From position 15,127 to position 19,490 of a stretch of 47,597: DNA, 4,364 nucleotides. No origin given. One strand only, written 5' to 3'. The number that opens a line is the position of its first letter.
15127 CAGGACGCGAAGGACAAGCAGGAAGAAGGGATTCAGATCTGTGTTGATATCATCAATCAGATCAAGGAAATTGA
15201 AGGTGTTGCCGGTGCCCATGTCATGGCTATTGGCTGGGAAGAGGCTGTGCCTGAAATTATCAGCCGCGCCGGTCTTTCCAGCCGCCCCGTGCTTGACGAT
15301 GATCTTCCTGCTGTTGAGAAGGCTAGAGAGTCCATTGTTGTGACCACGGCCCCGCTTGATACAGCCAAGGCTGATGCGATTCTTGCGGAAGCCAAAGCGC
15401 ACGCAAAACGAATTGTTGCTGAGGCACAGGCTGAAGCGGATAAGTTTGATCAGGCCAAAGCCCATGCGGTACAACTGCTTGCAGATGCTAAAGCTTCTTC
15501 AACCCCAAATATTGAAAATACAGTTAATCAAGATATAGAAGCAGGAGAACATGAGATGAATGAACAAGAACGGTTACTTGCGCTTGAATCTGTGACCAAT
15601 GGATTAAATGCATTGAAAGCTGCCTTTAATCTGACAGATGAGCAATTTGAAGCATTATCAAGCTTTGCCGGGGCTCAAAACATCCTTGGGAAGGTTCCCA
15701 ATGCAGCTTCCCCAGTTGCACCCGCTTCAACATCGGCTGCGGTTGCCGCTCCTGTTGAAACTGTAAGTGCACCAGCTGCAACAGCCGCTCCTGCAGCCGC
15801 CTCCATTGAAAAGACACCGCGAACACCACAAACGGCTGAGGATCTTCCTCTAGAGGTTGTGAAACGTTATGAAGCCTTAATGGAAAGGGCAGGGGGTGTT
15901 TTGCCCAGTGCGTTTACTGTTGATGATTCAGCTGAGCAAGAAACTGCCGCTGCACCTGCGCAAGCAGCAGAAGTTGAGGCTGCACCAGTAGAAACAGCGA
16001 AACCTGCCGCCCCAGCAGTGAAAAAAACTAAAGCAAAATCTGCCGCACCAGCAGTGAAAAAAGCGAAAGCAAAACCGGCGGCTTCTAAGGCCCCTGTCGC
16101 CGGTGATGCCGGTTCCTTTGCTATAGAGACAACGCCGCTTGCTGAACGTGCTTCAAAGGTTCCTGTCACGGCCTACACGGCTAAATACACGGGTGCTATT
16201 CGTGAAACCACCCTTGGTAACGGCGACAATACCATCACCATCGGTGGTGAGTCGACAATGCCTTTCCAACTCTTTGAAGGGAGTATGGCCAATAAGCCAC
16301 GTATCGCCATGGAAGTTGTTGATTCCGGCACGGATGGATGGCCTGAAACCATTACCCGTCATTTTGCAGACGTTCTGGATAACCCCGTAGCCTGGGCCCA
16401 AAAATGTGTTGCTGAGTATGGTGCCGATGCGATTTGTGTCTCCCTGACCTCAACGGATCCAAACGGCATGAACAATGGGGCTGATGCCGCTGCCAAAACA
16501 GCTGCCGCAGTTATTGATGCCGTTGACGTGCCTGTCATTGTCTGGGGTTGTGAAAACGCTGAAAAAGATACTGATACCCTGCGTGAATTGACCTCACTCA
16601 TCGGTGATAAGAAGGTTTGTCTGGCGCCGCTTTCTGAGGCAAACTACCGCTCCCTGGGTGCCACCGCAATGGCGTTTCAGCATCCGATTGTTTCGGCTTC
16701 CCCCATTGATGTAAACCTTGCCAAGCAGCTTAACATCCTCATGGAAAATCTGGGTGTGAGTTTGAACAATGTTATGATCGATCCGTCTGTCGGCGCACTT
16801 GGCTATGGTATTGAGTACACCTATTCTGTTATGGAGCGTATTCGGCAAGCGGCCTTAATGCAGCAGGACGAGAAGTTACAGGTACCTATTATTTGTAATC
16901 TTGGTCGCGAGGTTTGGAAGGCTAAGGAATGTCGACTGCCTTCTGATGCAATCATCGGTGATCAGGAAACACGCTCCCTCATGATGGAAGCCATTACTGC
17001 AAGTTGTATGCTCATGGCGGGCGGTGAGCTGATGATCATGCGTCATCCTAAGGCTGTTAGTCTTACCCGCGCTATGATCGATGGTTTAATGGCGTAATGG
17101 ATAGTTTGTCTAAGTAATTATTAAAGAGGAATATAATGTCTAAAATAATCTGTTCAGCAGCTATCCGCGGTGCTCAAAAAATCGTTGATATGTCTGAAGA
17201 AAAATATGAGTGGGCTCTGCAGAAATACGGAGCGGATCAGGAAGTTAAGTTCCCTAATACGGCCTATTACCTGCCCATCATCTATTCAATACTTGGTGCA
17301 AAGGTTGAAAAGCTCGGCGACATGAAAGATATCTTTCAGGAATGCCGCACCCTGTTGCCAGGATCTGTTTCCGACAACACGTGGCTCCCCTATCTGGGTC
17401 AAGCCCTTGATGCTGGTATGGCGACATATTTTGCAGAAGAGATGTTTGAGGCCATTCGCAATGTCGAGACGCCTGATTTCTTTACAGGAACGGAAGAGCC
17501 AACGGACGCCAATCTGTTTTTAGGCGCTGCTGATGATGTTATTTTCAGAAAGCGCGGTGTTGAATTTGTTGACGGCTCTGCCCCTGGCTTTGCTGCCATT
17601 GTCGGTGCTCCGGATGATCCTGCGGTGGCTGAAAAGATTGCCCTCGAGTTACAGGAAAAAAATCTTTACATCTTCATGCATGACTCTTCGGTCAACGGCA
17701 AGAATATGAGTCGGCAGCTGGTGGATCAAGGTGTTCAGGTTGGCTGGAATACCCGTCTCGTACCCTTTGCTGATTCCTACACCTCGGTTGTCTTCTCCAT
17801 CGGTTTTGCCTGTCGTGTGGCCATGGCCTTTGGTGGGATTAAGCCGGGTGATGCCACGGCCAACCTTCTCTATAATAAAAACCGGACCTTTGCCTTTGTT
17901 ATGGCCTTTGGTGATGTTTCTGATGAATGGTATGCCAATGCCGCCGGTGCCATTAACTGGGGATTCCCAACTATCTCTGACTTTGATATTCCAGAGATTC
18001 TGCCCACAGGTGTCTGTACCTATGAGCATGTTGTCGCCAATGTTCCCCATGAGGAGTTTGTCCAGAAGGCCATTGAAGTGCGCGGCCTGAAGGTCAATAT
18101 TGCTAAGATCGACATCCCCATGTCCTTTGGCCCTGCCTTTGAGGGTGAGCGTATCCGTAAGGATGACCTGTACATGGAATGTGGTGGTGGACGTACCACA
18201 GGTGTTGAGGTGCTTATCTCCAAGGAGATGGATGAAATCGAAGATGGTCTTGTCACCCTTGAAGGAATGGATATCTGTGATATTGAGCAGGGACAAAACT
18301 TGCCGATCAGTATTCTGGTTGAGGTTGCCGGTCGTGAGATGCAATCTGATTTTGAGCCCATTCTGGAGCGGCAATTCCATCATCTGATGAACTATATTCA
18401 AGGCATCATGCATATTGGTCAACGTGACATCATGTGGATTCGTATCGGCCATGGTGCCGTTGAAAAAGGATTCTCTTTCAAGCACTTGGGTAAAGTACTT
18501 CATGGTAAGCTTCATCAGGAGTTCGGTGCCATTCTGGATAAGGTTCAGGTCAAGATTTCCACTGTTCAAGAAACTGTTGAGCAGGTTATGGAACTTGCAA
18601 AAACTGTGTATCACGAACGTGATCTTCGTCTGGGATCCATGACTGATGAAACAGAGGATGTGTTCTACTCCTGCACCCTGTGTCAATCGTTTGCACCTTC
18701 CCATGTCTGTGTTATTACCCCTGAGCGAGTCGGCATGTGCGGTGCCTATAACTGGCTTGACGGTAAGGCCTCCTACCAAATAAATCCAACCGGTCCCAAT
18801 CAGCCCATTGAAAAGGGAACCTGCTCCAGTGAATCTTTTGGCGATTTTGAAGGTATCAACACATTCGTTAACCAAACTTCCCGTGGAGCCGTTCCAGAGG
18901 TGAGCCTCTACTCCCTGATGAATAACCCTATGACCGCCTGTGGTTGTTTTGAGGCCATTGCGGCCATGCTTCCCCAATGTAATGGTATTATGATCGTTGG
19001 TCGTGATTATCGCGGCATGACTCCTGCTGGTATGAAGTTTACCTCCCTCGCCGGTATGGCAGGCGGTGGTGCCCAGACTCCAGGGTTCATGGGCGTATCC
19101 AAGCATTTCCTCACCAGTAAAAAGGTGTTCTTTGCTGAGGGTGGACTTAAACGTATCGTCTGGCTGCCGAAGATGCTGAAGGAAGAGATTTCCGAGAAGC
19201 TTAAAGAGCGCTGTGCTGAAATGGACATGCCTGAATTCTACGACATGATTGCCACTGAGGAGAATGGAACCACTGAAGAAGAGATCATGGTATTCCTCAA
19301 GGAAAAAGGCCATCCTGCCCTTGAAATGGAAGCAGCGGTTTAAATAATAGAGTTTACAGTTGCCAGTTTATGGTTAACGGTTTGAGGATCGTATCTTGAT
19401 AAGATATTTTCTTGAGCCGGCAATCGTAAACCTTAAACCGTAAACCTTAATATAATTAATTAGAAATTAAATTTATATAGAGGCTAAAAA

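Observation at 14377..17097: Single ORF fusing a MetF-type methylene-THF reductase to the CFeSP small subunit AcsD through a ~270-aa flexible linker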

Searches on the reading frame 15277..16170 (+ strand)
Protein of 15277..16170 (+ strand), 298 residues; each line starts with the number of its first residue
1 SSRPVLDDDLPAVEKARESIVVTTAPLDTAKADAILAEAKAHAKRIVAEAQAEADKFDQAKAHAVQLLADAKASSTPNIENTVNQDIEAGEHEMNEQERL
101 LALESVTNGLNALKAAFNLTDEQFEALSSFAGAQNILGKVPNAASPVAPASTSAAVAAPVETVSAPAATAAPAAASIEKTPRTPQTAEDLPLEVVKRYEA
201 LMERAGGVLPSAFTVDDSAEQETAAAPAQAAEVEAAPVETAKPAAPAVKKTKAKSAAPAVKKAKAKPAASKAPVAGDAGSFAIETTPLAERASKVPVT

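Call 32: search_protein_families(library=pfam, proteins=[window:15277-16170:+], max_evalue=10)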
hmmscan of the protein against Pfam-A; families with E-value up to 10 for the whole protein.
window:15277-16170:+ (298 aa): 1 family
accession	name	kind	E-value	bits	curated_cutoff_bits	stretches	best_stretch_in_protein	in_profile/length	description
PF16712.10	SCAB_CC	-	0.13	12.6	25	1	27-104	58-135/168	Coiled-coil regions of plant-specific actin-binding protein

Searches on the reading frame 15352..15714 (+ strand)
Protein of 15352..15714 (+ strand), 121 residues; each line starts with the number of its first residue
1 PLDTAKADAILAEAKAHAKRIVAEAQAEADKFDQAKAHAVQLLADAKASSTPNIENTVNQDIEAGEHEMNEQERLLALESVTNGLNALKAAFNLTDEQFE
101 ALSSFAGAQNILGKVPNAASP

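Call 70: predict_structure(alignment_id=A2)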
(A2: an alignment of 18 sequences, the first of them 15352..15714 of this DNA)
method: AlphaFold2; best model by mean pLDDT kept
length: 121 residues; sequences in the alignment: 18
mean_pLDDT: 72.6   pTM: 0.30
mean pLDDT of the five models: 72.6, 71.8, 70.5, 68.6, 67.6
residues with pLDDT >= 90: 3; 70-90: 77; 50-70: 22; < 50: 19
segments of 3 or more residues with pLDDT < 50: 50-64, 118-121
pLDDT, mean of each block of 10 residues (from residue 1): 74 86 85 79 66 41 54 85 87 88 76 53 49
secondary structure, 60 per line:
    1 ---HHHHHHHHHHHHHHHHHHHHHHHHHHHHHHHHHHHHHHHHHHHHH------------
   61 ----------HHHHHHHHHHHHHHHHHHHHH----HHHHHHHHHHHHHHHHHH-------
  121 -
elements in order: H4-48 H71-91 H96-113
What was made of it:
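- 15361..15495 (+): Long amphipathic helix of the spacer (aa 329-373). Its conserved core is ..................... Predicted helix, pLDDT ~80-86 (call 70).
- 15532..15699 (+): Conserved helical-hairpin module of the spacer (aa ~386-441: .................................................). Two helices at pLDDT 85-88 (call 70).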

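Call 76: fold_search(model_id=the predicted structure, library=pdb)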
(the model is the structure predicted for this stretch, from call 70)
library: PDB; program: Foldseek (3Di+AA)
matches with E <= 10: 18; with E <= 0.001: 0
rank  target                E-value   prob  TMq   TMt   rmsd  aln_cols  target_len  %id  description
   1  9l5s_V                4.2e+00  0.08  0.25  0.35  18.1        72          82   14  Cryo-EM structure of the thermophile spliceosome (state B*Q1) (released 2025-03-12)
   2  2l7z_MODEL_1_A        4.6e+00  0.05  0.20  0.28  11.9        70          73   17  NMR Structure of A13 homedomain (released 2011-11-09)
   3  2din_MODEL_1_A        5.0e+00  0.06  0.21  0.35  14.1        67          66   15  Solution structure of the Myb_DNA-binding domain of human Cell division cycle 5-like protein (released 2007-04-03)
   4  5egv_B                5.4e+00  0.11  0.25  0.15   4.1        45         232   24  Crystal Structure of the ER-alpha Ligand-binding Domain (Y537S) in Complex the 3,4-diaryl-furan derivative 3-chloranyl (released 2016-05-04)
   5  9l0x_I                5.4e+00  0.10  0.27  0.30  11.4        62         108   13  Cryo-EM structure of E.coli transcription initiation complex with Escherichia phage Mu late transcription activator C (released 2025-12-17)
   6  2m34_MODEL_1_A        6.8e+00  0.08  0.26  0.41  13.2        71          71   15  NMR Structure of the homeodomain transcription factor Gbx1 from Homo sapiens (released 2013-01-23)
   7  9cmk_B                6.8e+00  0.08  0.17  0.15   2.3        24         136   12  Crystal structure of p110alpha-RAS binding domain (RBD) in complex with molecular glue D927 (released 2025-07-23)
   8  9cmk_A                6.8e+00  0.07  0.17  0.15   2.3        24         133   12  Crystal structure of p110alpha-RAS binding domain (RBD) in complex with molecular glue D927 (released 2025-07-23)
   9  9cml_B                6.8e+00  0.07  0.17  0.15   2.3        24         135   12  Crystal structure of p110alpha-RAS binding domain (RBD) in complex with molecular glue D223 (released 2025-07-23)
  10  1puf_A                7.3e+00  0.04  0.23  0.33  15.5        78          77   12  Crystal Structure of HoxA9 and Pbx1 homeodomains bound to DNA (released 2003-09-02)
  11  5tm5_B                8.5e+00  0.06  0.20  0.12   4.0        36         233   30  Crystal Structure of the ER-alpha Ligand-binding Domain (Y537S) in Complex with the OBHS-ASC compound, 5-(4-((1R,4S,6R (released 2017-01-18)
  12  6zos_B                8.5e+00  0.06  0.26  0.15   4.9        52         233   23  Oestrogen receptor ligand binding domain in complex with compound 18 (released 2021-01-20)
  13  6czn_A                9.2e+00  0.08  0.25  0.15   4.1        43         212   26  Estrogen Receptor Alpha Ligand Binding Domain Y537S Mutant in Complex with Z2OHTPE and a glucocorticoid receptor-inter (released 2019-03-20)
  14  5kcu_B                9.2e+00  0.06  0.24  0.14   4.4        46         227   26  Crystal Structure of the ER-alpha Ligand-binding Domain (Y537S) in Complex with an N-ethyl, alpha-naphthyl OBHS-N deri (released 2016-11-16)
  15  8hnp_B                9.2e+00  0.02  0.15  0.14  14.2        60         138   15  Archaeal transcription factor Mutant (released 2023-09-13)
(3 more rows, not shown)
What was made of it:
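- Tried and rejected: Foldseek against the PDB gave a best E of 4.2 (call 76).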

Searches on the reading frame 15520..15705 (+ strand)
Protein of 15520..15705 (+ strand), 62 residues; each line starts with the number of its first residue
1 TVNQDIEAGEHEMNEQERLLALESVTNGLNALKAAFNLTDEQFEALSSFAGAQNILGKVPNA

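Call 32: search_protein_families(library=pfam, proteins=[window:15520-15705:+], max_evalue=10)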
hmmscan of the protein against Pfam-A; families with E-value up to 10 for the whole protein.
window:15520-15705:+ (62 aa): 1 family
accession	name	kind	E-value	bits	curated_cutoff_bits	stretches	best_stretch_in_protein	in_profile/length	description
PF03377.19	TAL_effector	-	0.081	13.7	28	1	21-48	6-33/34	TAL effector repeat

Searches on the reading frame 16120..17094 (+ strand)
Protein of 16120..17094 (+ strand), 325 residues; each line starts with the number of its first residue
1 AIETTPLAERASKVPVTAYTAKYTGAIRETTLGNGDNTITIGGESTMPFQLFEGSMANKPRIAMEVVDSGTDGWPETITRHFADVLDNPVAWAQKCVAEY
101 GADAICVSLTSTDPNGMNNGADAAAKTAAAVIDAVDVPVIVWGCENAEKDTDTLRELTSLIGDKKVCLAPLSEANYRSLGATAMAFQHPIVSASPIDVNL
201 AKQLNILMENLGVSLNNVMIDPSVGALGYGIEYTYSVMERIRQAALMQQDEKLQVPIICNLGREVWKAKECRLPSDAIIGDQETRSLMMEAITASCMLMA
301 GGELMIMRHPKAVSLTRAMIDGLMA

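Call 63: search_solved_structures(query=window:16120-17094:+, max_evalue=0.00001)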
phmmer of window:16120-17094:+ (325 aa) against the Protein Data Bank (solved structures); distinct sequences matched with E-value up to 0.00001: 4.
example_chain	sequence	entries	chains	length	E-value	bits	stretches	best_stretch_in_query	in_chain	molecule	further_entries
2h9a_B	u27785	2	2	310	4.9e-84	285.2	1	20-316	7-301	CO dehydrogenase/acetyl-CoA synthase, iron-sulfur protein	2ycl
4c1n_B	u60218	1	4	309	5.5e-84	285.1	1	20-316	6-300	CO DEHYDROGENASE/ACETYL-COA SYNTHASE, IRON-SULFUR PROTEIN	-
4djd_D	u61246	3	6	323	2.2e-81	276.5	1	32-324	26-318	Corrinoid/iron-sulfur protein small subunit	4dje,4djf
9fzy_E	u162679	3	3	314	2.7e-66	227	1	20-323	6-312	Acetyl-CoA decarbonylase/synthase complex subunit delta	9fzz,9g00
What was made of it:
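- On CFeSP small subunit AcsD / CdhD (PF03599; NF003376): 2h9a_B E 5e-84 (call 63).
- Checked: The C-domain matches solved CFeSP small subunits: 2h9a_B E 5e-84, 4djd_D E 2e-81 (call 63).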

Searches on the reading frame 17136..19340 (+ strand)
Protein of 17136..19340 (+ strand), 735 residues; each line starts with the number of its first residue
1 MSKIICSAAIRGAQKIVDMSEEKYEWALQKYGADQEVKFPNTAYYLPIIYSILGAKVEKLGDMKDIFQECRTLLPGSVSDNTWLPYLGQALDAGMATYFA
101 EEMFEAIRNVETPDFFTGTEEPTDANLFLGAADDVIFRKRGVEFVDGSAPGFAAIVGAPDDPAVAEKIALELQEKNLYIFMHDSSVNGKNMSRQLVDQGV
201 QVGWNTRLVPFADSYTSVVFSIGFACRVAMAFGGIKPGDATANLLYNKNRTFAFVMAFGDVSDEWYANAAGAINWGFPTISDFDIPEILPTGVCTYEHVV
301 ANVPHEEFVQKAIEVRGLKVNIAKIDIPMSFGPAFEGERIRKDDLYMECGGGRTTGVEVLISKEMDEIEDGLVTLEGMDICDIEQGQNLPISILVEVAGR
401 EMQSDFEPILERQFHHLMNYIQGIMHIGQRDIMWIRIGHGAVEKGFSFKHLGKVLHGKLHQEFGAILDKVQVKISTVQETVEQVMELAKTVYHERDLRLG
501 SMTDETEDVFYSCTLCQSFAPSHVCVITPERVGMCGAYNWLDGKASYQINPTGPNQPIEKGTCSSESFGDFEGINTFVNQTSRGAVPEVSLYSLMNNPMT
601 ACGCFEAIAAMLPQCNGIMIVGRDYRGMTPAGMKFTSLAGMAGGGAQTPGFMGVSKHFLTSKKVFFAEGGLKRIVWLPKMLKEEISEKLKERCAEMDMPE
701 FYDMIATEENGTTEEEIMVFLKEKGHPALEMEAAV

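Call 7: search_protein_families(library=pfam, proteins=[window:17136-19340:+], max_evalue=0.00001)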
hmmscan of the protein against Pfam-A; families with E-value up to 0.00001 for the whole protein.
window:17136-19340:+ (735 aa): 3 families
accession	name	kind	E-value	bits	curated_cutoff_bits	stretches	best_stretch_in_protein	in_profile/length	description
PF19436.4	ACS_CODH_B_C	-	2.3e-118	394.6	25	1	492-733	1-243/245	ACS/CODH beta subunit C-terminal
PF03598.20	CdhC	-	3.4e-64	215.9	24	1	327-481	1-155/155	CO dehydrogenase/acetyl-CoA synthase complex beta subunit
PF18537.6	CODH_A_N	-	3.9e-28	97.7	32.2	1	21-108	1-81/83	Carbon monoxide dehydrogenase subunit alpha N-terminal domain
